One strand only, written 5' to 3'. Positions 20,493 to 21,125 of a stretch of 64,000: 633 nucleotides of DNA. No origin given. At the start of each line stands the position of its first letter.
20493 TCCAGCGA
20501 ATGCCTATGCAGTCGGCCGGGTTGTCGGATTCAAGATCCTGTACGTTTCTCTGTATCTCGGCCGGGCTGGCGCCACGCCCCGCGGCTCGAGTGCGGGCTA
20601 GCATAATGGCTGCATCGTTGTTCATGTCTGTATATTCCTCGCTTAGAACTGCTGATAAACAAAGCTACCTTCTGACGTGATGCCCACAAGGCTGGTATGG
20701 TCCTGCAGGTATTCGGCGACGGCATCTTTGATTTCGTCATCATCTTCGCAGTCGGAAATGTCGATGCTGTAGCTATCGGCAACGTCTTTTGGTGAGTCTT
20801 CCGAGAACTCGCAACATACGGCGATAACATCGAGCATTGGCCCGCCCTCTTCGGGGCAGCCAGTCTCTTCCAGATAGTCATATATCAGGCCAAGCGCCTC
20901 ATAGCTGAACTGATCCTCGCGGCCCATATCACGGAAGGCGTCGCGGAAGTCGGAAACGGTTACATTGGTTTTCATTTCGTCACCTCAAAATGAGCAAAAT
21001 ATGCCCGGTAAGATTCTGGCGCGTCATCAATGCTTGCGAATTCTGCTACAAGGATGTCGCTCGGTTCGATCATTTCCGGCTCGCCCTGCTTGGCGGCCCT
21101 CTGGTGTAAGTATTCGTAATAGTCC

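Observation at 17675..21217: Leftward operon of small coupled genes (Cro-like HTH, Zn ribbon, acidic ArdA-like protein, three sub-60-aa ORFs, lipoprotein)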

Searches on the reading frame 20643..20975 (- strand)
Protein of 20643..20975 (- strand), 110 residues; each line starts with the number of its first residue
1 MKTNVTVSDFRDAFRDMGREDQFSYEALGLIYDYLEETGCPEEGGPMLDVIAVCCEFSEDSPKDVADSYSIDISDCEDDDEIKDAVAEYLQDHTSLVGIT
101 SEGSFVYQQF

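Call 5: search_protein_families(library=pfam, max_evalue=0.1, proteins=[window:20643-20975:-])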
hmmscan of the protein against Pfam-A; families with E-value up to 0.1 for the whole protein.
window:20643-20975:- (110 aa): 1 family
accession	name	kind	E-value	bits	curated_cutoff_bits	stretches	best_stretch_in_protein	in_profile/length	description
PF25432.1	FF_PRPF40A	-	0.016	15.5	27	1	1-37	20-56/60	PRPF40A-like, FF domain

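Call 6: search_protein_families(library=phrogs, max_evalue=0.1, proteins=[window:20643-20975:-])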
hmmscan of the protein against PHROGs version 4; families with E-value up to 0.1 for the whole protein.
window:20643-20975:- (110 aa): 1 family
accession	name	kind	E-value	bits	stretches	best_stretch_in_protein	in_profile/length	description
phrog_9974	-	unknown function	0.00013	23.4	1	1-95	1-102/107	-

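Call 11: find_homologous_proteins(query=window:20643-20975:-, max_evalue=0.001)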
Query window:20643-20975:- (110 aa): 188 proteins with E <= 0.001 among 190 candidates; the best 120 are listed.
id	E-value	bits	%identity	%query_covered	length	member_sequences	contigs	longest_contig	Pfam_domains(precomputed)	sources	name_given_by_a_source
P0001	1.1e-66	240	100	100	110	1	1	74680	-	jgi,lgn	jgi:hypothetical protein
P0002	3.1e-42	161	70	100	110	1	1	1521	-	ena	-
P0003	2.6e-32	129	60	100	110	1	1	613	-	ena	-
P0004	1.3e-30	124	61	95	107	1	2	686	-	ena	-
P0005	1.9e-30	123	57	100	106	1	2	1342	-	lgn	-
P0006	1.9e-30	123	62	95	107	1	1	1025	-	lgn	-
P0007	2.1e-30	123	61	100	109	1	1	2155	-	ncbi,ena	-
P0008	5.3e-30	122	58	100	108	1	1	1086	-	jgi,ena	-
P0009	6.4e-30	121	59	95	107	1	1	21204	-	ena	-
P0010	6.5e-30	121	60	100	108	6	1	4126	-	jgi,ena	jgi:hypothetical protein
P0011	8.0e-30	121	55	95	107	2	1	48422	-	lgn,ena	-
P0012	1.7e-29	120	60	95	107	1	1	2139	-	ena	-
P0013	1.9e-29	120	56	100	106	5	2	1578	-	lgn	-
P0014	2.3e-29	119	53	100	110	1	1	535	-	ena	-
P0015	2.4e-29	119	56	100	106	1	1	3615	-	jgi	jgi:hypothetical protein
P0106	1.1e-24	104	55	100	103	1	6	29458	-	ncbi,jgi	jgi:hypothetical protein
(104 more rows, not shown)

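Call 12: search_protein_families(library=ncbifam, max_evalue=0.1, proteins=[window:20643-20975:-])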
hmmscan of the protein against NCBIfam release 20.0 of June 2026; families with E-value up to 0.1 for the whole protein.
window:20643-20975:- (110 aa): 0 families

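Call 15: search_solved_structures(query=A1, max_evalue=10, show_alignments=3)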
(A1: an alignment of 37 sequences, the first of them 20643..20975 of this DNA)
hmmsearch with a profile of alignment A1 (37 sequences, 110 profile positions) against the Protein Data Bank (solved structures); distinct sequences matched with E-value up to 10: 2.
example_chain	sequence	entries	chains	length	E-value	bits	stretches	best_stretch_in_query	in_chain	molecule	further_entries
6xeh_A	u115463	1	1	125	0.95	12.8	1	59-96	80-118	DE NOVO DESIGNED OR386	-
5jo7_A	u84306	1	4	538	1.2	12.5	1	22-93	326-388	Vetispiradiene synthase 1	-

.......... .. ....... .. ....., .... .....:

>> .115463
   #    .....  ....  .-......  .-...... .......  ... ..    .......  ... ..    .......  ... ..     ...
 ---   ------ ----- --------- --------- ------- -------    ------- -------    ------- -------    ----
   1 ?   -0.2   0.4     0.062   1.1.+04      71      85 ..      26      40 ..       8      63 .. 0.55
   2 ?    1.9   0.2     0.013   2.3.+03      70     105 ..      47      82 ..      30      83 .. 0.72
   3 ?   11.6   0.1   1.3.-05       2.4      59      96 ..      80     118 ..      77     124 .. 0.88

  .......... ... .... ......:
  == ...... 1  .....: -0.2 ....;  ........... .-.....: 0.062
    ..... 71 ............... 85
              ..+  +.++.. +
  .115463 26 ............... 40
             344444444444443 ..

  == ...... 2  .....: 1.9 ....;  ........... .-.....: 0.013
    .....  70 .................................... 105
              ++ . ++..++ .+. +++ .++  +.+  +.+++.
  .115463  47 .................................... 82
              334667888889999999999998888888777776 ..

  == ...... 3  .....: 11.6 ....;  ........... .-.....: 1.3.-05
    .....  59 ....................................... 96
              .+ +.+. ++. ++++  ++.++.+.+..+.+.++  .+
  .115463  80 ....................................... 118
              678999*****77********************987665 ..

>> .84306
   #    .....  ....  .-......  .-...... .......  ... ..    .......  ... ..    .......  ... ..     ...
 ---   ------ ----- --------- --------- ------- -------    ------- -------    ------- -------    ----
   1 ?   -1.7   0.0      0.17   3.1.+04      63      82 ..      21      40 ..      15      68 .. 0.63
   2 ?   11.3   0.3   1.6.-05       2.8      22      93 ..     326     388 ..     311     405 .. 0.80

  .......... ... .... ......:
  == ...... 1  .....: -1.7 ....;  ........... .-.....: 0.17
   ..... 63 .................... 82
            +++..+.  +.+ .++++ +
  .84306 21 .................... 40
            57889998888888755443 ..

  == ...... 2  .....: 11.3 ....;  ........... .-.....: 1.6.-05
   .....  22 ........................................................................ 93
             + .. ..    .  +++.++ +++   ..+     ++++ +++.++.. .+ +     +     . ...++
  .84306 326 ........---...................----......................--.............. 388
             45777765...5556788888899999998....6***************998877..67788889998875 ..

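Call 17: find_encoding_contigs(protein=P0011, flank=5000, max_places=2)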
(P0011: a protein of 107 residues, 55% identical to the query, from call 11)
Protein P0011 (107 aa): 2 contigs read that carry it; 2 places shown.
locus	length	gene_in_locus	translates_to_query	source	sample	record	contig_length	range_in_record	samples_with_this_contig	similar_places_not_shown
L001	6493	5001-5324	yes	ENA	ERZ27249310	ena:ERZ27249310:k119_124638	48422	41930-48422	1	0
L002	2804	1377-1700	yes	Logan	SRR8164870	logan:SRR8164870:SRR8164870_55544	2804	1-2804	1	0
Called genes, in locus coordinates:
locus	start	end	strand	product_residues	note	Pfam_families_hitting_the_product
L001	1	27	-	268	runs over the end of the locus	-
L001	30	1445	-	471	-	PF06381:Phage_portal_3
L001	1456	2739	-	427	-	-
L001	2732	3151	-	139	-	-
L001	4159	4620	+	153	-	-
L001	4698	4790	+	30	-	-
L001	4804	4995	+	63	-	-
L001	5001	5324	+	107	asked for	-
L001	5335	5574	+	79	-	-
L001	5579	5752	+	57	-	-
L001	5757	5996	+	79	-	-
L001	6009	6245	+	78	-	-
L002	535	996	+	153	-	-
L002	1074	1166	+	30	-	-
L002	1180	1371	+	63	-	-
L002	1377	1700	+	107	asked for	-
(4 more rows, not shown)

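Call 18: find_encoding_contigs(protein=P0106, flank=5000, max_places=3)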
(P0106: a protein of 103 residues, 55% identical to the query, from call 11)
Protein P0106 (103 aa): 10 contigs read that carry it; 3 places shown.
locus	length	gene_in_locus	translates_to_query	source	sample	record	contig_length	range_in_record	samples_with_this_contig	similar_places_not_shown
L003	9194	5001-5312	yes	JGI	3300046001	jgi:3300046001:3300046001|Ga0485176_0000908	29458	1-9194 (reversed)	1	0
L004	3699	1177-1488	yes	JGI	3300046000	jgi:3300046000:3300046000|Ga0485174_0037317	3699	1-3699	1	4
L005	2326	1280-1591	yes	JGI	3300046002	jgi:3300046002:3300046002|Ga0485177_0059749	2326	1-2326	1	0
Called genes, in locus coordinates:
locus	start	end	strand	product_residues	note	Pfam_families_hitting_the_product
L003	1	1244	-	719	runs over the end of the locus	PF16510:P22_portal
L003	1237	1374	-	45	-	-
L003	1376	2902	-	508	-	-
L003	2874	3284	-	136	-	-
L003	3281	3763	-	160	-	PF13392:HNH_3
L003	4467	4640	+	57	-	-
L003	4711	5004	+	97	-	-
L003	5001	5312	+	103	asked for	-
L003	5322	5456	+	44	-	-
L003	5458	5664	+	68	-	-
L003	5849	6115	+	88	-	-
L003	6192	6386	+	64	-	-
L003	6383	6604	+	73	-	-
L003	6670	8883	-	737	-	PF16793:RepB_primase (faint), PF19263:DUF5906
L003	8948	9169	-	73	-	-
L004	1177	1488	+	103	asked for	-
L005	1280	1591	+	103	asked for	-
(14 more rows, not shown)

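Call 22: predict_structure(alignment_id=A1)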
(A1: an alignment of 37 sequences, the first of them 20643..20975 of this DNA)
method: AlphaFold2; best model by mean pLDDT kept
length: 110 residues; sequences in the alignment: 37
mean_pLDDT: 82.3   pTM: 0.74
mean pLDDT of the five models: 82.3, 80.6, 80.0, 78.0, 76.9
residues with pLDDT >= 90: 35; 70-90: 60; 50-70: 8; < 50: 7
segments of 3 or more residues with pLDDT < 50: 1-3, 42-45
pLDDT, mean of each block of 10 residues (from residue 1): 63 84 89 78 55 88 91 87 91 89 89
secondary structure, 60 per line:
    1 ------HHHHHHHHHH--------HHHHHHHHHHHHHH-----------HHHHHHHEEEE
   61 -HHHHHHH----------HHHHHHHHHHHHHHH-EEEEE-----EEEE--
elements in order: H7-16 H25-38 H50-56 E57-60 H62-68 H79-93 E95-99 E105-108

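Call 25: find_encoding_contigs(protein=P0001, flank=10000, max_places=3)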
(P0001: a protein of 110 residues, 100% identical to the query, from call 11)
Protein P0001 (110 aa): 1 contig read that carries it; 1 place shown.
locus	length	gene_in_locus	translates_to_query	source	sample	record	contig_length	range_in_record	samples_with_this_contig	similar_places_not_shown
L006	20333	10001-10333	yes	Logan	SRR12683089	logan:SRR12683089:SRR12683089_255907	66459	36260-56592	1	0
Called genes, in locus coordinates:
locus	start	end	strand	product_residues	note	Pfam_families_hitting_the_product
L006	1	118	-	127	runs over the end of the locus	-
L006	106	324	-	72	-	-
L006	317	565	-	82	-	-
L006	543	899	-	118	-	-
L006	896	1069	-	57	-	-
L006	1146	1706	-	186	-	-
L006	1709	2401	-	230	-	-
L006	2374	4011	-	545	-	PF05345:He_PIG (weak)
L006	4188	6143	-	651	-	-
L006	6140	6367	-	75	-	-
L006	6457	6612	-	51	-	-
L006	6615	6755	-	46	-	-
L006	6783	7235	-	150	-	-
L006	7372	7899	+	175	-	PF02945:Endonuclease_7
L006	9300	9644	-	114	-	-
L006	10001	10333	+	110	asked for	-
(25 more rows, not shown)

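Call 30: search_dna_similar(query=window:20643-20975:-, collection=phages, mode=protein, max_evalue=0.01, max_rows=40)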
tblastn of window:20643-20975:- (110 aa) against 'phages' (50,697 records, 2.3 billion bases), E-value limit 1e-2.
Records with a match: 4; places in all: 5; records where one place covers at least 80% of the query: 4.
Best place of each record, by identity: <60% 4.
By first word of the organism name: Nitrincola 2; Psychrobacter 1; Edwardsiella 1.
By host as written in the record: Nitrincola sp. M3-16 2; - 1; Edwardsiella tarda 1.
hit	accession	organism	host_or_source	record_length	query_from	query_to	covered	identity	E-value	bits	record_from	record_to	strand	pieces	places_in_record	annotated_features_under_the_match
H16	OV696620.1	Psychrobacter phage D'Alembert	French washed-rind cheese surface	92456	8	110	94%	37.4%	6e-10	60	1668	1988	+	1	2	Hypothetical protein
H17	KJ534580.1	Nitrincola phage 1M3-16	Nitrincola sp. M3-16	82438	23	110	80%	42.7%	2e-6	50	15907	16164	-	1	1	hypothetical protein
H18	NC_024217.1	Nitrincola phage 1M3-16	Nitrincola sp. M3-16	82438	23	110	80%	42.7%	2e-6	50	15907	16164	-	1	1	hypothetical protein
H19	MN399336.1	Edwardsiella phage vB_EtaM_ET-ABTNL-9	Edwardsiella tarda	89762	10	110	92%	30.3%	3e-4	44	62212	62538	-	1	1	none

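Call 31: search_protein_families(library=pfam, alignment_id=A1, max_evalue=5)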
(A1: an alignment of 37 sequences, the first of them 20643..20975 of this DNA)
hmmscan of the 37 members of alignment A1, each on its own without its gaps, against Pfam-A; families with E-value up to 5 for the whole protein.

A. member 1, window:20643-20975:- (110 aa): 1 family
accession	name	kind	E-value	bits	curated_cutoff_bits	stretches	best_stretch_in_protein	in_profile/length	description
PF25432.1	FF_PRPF40A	-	0.016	15.5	27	1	1-37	20-56/60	PRPF40A-like, FF domain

B. families by the number of members that match (of 37 scanned): 11 families
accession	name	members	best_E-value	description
PF25432.1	FF_PRPF40A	3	0.012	PRPF40A-like, FF domain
PF25060.1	ARM_TT21_2nd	3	0.13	Tetratricopeptide repeat protein 21 second ARM domain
PF19634.4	DUF6137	2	0.039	Family of unknown function (DUF6137)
PF03433.18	EspA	1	0.0092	EspA-like secreted protein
PF11099.14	M11L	1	0.02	Apoptosis regulator M11L like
PF25696.1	Phage_Gp168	1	0.031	Bacteriophage beta-clamp binding protein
PF17793.6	AHD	1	0.1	ANC1 homology domain (AHD)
PF11305.13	DUF3107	1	0.1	Protein of unknown function (DUF3107)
PF18515.6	Rh5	1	0.11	Rh5 coiled-coil domain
PF01369.25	Sec7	1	0.16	Sec7 domain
PF23466.1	WWE_4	1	0.18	WWE domain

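Call 35: fold_search(model_id=the predicted structure, library=viral)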
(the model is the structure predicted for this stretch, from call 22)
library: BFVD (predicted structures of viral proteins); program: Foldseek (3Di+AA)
matches with E <= 10: 326; with E <= 0.001: 5
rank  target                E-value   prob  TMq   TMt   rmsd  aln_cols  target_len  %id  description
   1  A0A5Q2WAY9            3.1e-07  1.00  0.76  0.83   2.5       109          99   27  (no name in the UniProt tables at hand)
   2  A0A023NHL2            2.4e-05  1.00  0.45  0.67   8.0        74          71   42  (no name in the UniProt tables at hand)
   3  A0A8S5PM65            2.4e-05  1.00  0.64  0.63   4.2       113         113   26  Uncharacterized protein [Podoviridae sp. ctnCN2]
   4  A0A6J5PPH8            5.3e-04  1.00  0.68  0.47   3.6       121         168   22  Uncharacterized protein [uncultured Caudovirales phage]
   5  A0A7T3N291            5.3e-04  1.00  0.59  0.61   4.3       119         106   20  Uncharacterized protein [Campylobacter phage F355]
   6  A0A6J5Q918            1.5e-02  1.00  0.40  0.54   3.8        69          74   22  Uncharacterized protein [uncultured Caudovirales phage]
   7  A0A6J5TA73            1.8e-01  0.33  0.32  0.32  12.2       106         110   12  Uncharacterized protein [uncultured Caudovirales phage]
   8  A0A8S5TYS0            2.2e-01  0.16  0.30  0.25  19.2       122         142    9  Uncharacterized protein [Siphoviridae sp. ctnPP24]
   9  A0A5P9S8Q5            2.3e-01  0.23  0.29  0.12  11.7       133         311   10  U73 [Human betaherpesvirus 6]
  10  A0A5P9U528            2.5e-01  0.25  0.28  0.08  10.8       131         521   11  UL9 [Human betaherpesvirus 6]
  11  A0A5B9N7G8            2.5e-01  0.12  0.25  0.23  18.2       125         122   10  Uncharacterized protein [Aeromonas phage 4L372D]
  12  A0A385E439            2.7e-01  0.14  0.26  0.22  17.0       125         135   12  (no name in the UniProt tables at hand)
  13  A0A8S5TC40            3.6e-01  0.25  0.33  0.16  12.1       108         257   13  Uncharacterized protein [Siphoviridae sp. ctngK14]
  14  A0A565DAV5            3.6e-01  0.18  0.29  0.15  12.1       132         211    8  DNA replication origin-binding protein (Fragment) [Suid betaherpesvirus 2]
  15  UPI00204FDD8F         4.9e-01  0.08  0.20  0.19  13.8       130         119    9  (no name look-up for this kind of identifier)
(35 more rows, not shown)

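Call 36: get_annotated_region(hit=H16, flank=4000)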
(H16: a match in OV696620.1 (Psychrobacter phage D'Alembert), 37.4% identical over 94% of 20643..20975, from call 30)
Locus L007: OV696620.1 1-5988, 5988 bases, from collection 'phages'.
description: Psychrobacter phage D'Alembert genome assembly, complete genome: monopartite.
organism: Psychrobacter phage D'Alembert (NCBI taxid 2891959)
taxonomy: Viruses; Duplodnaviria; Heunggongvirae; Uroviricota; Caudoviricetes
host: -; source: French washed-rind cheese surface; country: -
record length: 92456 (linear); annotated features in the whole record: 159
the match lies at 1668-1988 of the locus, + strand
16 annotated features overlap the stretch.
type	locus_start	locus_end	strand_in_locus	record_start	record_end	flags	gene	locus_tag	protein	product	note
CDS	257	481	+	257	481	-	-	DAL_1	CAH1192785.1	Hypothetical protein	-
CDS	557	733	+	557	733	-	-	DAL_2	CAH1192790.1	Hypothetical protein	-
CDS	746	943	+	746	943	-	-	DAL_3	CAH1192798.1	Hypothetical protein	-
CDS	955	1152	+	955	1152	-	-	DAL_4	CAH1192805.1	Hypothetical protein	-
CDS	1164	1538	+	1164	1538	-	-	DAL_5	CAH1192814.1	Hypothetical protein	-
CDS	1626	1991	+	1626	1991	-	-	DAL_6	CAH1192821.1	Hypothetical protein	-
CDS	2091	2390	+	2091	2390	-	-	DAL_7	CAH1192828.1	Hypothetical protein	-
CDS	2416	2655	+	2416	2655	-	-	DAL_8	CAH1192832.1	Hypothetical protein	-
CDS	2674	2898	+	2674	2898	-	-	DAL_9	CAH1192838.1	Hypothetical protein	-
CDS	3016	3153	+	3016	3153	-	-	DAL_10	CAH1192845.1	Hypothetical protein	-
CDS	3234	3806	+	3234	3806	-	-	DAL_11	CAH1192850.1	Hypothetical protein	-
CDS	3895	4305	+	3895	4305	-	-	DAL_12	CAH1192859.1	Hypothetical protein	-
CDS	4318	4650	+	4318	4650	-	-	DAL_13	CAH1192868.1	Hypothetical protein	-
CDS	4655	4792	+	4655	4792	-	-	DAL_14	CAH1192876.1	Hypothetical protein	-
CDS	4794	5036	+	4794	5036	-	-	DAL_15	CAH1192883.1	Hypothetical protein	-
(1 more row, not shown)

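Call 37: find_related_loci(query=A1, collection=viral_contigs, flank=6000)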
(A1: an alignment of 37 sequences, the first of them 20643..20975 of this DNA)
Query A1 (110 aa) in viral_contigs; peptide patterns used: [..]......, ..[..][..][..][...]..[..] (x = any residue, [..] = any of these).
600 stretches matched a pattern (row limit reached: there are more); 574 encode a relative of the query (tblastn E <= 1e-3); the best 80 are kept; 80 distinct loci.
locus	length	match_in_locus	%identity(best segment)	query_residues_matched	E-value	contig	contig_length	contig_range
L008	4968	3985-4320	57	1-110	2e-33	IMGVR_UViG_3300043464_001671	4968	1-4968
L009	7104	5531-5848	54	1-110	2e-32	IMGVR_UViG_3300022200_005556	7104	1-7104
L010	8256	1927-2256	53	1-110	2e-31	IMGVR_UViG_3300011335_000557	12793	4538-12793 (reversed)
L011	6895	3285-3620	49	1-110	5e-31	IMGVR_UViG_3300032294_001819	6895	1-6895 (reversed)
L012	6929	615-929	54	1-110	7e-31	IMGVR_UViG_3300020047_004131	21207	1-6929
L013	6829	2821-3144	52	1-110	6e-30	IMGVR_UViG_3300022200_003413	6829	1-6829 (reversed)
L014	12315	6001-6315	51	1-110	6e-30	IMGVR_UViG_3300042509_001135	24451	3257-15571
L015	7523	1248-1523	55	6-110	8e-30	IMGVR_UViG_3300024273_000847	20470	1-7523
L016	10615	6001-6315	52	1-110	2e-29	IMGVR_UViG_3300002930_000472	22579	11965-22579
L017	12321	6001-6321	51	1-110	6e-29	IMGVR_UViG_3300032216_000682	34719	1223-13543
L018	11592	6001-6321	51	1-110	6e-29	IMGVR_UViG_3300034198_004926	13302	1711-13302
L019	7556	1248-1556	54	6-110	6e-29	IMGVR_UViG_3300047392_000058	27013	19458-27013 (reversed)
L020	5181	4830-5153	51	1-110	6e-29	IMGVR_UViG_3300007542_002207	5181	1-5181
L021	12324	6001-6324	50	1-110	1e-28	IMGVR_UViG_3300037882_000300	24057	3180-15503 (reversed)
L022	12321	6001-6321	50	1-109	5e-28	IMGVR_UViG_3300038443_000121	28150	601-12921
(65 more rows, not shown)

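Call 73: find_encoding_contigs(protein=P0002, flank=3000, max_places=2)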
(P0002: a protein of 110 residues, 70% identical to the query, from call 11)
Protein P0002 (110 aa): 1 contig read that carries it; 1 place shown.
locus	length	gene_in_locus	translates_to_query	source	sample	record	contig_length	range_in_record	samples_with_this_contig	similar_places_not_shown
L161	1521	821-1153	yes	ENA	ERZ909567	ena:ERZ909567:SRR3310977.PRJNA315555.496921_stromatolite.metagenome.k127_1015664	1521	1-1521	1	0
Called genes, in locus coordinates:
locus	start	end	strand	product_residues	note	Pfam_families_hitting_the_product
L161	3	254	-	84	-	?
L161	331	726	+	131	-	-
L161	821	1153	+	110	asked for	-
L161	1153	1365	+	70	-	PF13560:HTH_31 (weak), PF01381:HTH_3 (weak)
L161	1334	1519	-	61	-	?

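Call 108: search_protein_families(library=padloc, max_evalue=0.01, proteins=[window:20643-20975:-])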
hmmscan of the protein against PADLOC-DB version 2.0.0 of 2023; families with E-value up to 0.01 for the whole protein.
window:20643-20975:- (110 aa): 0 families

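Call 120: search_dna_similar(query=window:20643-20975:-, collection=plasmids, mode=protein, max_evalue=0.01, max_rows=15)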
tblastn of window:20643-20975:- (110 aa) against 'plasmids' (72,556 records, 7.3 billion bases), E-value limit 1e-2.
No match.
